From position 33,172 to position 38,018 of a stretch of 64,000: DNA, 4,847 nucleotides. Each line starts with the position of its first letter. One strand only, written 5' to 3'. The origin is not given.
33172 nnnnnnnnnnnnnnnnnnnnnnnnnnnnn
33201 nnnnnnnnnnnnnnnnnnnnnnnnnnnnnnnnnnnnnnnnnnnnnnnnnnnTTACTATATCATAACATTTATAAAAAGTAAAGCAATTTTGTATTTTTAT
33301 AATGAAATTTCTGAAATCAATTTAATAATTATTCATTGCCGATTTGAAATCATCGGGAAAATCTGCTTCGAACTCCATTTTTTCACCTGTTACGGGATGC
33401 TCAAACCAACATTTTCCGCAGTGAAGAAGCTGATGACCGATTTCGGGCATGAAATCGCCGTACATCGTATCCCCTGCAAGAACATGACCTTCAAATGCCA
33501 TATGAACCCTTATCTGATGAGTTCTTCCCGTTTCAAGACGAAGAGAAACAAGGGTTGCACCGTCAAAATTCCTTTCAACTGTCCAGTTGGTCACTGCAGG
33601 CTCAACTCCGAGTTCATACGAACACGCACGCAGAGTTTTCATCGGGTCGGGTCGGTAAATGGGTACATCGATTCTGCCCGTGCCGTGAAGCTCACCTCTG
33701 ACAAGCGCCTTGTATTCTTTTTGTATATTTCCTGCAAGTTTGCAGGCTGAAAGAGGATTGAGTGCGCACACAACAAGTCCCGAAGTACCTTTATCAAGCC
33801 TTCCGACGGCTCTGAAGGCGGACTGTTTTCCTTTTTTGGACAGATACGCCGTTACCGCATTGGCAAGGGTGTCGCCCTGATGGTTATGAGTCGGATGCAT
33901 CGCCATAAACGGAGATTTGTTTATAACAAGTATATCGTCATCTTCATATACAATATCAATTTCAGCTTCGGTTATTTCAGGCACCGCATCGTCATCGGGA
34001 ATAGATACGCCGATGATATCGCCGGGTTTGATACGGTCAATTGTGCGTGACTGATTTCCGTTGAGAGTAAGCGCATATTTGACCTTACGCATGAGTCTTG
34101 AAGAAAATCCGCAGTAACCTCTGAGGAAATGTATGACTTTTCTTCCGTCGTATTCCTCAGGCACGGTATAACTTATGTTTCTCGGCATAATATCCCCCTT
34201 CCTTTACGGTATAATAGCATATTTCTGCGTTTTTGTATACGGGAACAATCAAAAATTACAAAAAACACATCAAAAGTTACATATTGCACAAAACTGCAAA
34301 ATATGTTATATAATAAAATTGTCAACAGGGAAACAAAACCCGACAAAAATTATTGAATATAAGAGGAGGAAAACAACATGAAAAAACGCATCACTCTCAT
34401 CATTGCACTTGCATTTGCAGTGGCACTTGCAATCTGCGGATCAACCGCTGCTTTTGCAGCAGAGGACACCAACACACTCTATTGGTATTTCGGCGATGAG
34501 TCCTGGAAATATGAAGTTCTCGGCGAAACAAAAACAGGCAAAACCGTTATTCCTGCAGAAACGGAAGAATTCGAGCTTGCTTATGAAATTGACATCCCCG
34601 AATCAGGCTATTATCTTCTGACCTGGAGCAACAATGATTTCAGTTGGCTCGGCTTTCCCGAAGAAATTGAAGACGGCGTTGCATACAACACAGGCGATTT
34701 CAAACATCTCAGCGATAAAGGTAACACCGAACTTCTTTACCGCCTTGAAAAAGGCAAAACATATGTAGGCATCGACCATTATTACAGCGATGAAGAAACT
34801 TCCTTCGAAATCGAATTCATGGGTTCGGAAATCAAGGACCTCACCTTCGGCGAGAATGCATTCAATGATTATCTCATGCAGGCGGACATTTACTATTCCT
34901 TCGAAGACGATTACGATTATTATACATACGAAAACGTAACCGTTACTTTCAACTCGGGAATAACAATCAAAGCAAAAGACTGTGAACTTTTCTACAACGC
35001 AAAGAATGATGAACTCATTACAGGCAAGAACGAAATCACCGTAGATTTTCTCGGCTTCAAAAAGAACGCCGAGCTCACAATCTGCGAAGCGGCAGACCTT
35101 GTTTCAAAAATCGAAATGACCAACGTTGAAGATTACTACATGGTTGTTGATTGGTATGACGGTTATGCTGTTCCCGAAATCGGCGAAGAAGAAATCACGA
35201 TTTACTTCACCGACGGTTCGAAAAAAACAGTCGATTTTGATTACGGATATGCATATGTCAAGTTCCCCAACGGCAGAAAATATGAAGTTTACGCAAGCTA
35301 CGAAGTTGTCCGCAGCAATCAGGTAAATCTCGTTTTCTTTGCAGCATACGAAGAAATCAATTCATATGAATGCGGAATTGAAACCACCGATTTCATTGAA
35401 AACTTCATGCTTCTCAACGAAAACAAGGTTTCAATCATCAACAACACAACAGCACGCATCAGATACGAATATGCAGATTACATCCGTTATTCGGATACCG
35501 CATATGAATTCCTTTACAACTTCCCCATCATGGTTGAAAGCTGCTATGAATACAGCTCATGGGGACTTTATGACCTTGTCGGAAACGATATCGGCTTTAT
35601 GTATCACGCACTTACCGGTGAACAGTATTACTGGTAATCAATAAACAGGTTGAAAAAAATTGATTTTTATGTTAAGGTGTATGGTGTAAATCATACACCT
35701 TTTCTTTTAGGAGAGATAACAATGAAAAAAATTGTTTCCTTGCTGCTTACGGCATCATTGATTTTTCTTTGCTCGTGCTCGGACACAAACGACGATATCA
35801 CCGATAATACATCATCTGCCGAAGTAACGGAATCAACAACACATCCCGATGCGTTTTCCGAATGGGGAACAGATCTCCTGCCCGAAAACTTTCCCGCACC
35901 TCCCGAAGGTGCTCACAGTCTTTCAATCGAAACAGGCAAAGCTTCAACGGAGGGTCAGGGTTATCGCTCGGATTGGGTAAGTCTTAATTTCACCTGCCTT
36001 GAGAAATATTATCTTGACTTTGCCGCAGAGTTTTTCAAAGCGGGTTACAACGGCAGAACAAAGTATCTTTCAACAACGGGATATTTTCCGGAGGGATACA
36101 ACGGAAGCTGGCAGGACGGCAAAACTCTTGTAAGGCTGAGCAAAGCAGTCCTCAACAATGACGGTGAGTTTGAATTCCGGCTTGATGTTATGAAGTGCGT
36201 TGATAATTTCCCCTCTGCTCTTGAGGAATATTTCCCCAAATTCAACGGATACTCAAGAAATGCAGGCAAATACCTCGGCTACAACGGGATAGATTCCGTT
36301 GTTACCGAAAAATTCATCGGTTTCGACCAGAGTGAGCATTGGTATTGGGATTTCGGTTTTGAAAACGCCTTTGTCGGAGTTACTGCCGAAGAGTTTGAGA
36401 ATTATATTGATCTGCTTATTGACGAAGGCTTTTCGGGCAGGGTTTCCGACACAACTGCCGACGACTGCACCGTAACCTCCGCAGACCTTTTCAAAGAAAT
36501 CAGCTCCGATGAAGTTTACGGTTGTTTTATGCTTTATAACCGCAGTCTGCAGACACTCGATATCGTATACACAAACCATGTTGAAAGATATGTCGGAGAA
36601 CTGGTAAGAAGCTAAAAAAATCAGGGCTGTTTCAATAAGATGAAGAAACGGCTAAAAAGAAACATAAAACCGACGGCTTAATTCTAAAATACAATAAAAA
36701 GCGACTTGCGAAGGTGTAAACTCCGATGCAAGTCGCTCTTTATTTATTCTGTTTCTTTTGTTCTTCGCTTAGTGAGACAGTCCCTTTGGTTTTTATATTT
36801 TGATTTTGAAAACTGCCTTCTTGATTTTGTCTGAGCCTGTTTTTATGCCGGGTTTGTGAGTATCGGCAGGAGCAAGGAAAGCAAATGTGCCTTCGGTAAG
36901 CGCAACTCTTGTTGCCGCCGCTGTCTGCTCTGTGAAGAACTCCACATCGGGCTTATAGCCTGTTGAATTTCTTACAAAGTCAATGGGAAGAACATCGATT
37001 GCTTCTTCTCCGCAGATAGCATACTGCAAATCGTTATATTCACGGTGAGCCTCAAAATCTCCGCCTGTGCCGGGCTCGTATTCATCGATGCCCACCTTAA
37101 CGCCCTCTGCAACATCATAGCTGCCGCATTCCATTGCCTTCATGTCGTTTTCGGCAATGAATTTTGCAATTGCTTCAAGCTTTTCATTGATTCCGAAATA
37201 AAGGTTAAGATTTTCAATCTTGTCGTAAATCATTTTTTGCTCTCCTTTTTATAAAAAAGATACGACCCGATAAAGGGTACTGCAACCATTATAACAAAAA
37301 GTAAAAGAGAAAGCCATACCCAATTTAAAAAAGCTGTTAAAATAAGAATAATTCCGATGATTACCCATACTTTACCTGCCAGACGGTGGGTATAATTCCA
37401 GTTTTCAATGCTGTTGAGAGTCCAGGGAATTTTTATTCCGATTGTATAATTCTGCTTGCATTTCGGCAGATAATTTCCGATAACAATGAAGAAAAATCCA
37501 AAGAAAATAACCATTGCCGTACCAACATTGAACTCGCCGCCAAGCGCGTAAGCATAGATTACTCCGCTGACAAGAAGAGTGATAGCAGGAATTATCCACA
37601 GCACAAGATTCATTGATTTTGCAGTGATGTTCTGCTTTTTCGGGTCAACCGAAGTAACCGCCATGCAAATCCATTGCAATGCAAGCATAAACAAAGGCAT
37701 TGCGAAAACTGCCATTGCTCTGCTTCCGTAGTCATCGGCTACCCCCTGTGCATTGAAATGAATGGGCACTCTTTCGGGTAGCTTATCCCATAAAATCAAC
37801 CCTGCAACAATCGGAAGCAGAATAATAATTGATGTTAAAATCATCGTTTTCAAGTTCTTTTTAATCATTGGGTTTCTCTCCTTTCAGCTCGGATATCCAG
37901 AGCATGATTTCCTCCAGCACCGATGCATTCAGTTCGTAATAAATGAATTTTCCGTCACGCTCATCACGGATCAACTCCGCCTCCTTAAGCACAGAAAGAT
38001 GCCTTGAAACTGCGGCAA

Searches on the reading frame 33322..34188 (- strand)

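Call 4: search_protein_families(library=pfam, proteins=[window:33322-34188:-])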
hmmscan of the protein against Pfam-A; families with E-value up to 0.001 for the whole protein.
window:33322-34188:- (288 aa): 1 family
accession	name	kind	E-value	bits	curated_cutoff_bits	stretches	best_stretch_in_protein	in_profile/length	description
PF00849.27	PseudoU_synth_2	-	1.1e-24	87.8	26.8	1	85-231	1-151/152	RNA pseudouridylate synthase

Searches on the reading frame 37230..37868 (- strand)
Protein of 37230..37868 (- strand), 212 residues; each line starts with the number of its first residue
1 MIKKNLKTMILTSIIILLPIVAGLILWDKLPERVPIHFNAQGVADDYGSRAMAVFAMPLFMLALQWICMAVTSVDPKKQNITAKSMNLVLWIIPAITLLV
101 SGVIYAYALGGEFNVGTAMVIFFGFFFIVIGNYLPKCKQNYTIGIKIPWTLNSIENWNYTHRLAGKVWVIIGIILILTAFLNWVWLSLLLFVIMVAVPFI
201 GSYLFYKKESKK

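Call 31: search_protein_families(library=pfam, proteins=[window:37230-37868:-], max_evalue=0.00001)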
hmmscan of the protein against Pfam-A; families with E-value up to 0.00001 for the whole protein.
window:37230-37868:- (212 aa): 2 families
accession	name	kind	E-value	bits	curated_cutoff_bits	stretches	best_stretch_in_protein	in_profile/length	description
PF13630.11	SdpI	-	5.8e-21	74.9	28.2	1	136-201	1-70/71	SdpI/YfhL protein family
PF07853.16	DUF1648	-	1.8e-20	72.7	28.7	1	14-62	1-49/49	Domain of unknown function (DUF1648)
